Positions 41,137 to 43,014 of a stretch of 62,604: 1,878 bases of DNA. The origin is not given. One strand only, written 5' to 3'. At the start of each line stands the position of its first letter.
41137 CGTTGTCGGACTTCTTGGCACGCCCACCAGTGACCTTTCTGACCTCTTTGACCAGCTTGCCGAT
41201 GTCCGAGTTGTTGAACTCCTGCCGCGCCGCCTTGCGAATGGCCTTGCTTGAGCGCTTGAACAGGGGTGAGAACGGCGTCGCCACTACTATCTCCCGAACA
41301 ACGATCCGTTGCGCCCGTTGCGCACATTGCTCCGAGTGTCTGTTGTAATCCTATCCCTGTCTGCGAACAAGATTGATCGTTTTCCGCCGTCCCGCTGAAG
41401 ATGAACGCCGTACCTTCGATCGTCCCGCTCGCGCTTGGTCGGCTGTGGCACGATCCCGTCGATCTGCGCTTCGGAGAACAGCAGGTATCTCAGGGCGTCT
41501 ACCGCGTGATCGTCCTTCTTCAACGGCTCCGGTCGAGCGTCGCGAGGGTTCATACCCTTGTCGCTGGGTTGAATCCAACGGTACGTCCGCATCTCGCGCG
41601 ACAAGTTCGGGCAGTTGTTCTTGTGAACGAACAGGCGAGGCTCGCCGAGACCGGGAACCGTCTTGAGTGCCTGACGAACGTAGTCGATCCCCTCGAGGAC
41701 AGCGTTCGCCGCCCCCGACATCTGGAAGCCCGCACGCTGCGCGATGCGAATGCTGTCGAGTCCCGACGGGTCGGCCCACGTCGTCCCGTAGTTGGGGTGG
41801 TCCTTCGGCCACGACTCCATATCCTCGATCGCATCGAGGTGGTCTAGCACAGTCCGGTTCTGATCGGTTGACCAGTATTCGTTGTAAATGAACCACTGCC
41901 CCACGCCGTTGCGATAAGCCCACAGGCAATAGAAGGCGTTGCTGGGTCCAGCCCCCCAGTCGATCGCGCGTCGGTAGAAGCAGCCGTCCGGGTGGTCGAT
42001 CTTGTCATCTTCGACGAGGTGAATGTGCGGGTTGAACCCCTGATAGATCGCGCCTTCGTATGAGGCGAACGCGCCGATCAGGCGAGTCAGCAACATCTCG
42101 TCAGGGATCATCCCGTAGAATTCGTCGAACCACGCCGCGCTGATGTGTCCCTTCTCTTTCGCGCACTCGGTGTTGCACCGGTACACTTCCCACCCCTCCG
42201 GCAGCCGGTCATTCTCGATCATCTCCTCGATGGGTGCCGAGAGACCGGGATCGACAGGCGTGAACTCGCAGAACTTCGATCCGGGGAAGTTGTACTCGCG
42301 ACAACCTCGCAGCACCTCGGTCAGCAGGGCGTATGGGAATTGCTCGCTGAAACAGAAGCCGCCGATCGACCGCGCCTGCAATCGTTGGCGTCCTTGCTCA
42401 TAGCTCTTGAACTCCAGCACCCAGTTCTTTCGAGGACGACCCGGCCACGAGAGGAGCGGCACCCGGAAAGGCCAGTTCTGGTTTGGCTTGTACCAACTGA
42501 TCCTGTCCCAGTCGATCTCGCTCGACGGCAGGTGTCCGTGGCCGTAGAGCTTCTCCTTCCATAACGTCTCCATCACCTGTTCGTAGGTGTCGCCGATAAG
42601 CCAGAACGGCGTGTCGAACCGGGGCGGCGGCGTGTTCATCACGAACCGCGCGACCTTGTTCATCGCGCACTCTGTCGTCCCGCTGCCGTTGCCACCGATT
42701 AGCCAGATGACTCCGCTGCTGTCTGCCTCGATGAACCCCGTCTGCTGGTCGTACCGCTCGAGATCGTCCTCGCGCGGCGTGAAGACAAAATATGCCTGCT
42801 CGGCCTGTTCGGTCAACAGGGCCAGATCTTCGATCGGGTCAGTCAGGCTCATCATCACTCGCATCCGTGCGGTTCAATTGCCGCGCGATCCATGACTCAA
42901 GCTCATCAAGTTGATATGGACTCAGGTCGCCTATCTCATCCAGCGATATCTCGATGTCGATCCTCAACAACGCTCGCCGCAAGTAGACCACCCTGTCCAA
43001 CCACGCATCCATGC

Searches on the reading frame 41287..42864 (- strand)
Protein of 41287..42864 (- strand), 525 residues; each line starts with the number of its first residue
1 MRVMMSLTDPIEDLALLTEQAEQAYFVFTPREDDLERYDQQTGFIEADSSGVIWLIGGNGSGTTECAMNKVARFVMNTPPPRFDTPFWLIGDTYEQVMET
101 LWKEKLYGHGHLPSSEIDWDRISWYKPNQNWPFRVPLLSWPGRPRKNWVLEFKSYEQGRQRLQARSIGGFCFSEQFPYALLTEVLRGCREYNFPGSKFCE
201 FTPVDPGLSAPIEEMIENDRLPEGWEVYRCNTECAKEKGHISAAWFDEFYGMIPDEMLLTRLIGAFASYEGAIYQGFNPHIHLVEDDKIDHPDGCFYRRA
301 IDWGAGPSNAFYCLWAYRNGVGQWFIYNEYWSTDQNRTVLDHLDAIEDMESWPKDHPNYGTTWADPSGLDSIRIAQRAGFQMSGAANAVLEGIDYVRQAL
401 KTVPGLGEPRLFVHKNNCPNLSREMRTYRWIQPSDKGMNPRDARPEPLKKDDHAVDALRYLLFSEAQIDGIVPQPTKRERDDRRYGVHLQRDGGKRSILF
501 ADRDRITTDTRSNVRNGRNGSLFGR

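Call 66: search_protein_families(library=phrogs, proteins=[window:41287-42864:-], max_evalue=0.001)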
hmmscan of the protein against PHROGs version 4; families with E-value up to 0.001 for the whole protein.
window:41287-42864:- (525 aa): 3 families
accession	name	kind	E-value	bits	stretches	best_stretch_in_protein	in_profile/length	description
phrog_5653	-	head and packaging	2.1e-17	64.5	1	268-464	5-179/199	terminase large subunit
phrog_10250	-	head and packaging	4.2e-15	57.1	1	254-462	6-212/228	terminase large subunit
phrog_6672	-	head and packaging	2e-10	41.4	1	363-462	38-126/145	terminase large subunit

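Call 78: search_dna_similar(query=window:41287-42864:-, collection=phages, mode=protein, max_rows=12)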
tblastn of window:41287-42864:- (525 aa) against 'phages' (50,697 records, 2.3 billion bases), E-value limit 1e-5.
Records with a match: 151; places in all: 151; records where one place covers at least 80% of the query: 3.
Best place of each record, by identity: <60% 151.
By first word of the organism name: Streptococcus 95; Bacillus 10; Oenococcus 6; Lactobacillus 6; Clostridium 6; Caudoviricetes 5; Bacteriophage 4; Mycobacterium 4; Proteus 2; Salmonella 2; and 8 more.
By host as written in the record: Streptococcus thermophilus 53; - 19; Streptococcus thermophilus ST47795 10; Bacillus subtilis 6; Streptococcus thermophilus ST64985 3; Lactobacillus johnsonii 3; Streptococcus thermophilus ST68757 3; Agathobaculum butyriciproducens DA434 2; and 40 more.
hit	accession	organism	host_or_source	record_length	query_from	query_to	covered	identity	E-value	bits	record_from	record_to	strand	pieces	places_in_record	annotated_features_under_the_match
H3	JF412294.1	EBPR podovirus 1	-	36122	1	481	92%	24.4%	2e-6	57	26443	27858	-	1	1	gp39: TerL | gp40: TerS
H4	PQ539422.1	Proteus phage vB_BPM-V3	Proteus mirabilis BPM-3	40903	38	460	81%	24.0%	9e-7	58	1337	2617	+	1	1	terminase large subunit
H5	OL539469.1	Proteus phage vB_PmiP_Brookers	Proteus mirabilis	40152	38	460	81%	23.8%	1e-6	57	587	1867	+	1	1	putative terminase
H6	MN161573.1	Salmonella phage HT105/1 int-201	Salmonella sp.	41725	56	460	77%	23.5%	5e-6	56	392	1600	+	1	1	record has no annotation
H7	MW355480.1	Salmonella phage vB_SenP_ER25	Salmonella enterica subsp. enterica ...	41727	56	460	77%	23.5%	5e-6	56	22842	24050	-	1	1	hypothetical protein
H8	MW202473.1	Caudoviricetes sp.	Manatee Spring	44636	149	489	65%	26.6%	8e-8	61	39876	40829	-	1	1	large terminase protein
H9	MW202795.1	Caudoviricetes sp.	Manatee Spring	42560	150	460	59%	26.9%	1e-7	61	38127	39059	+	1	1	large terminase protein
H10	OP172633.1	Agathobaculum phage AB434P2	Agathobaculum butyriciproducens DA434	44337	156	480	62%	24.6%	7e-9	65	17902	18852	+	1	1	terminase large subunit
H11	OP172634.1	Agathobaculum phage AB434P3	Agathobaculum butyriciproducens DA434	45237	156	480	62%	24.6%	7e-9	65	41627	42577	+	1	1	terminase large subunit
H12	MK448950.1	Streptococcus phage Javan464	Streptococcus pyogenes ERR111974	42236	241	487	47%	25.0%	1e-11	74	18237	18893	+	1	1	terminase large subunit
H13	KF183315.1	Oenococcus phage phiS13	Oenococcus oeni Sarco S13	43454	236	463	43%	26.5%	3e-8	63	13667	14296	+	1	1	Phage large terminase small subunit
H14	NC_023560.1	Oenococcus phage phiS13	Oenococcus oeni Sarco S13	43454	236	463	43%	26.5%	3e-8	63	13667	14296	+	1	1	terminase large subunit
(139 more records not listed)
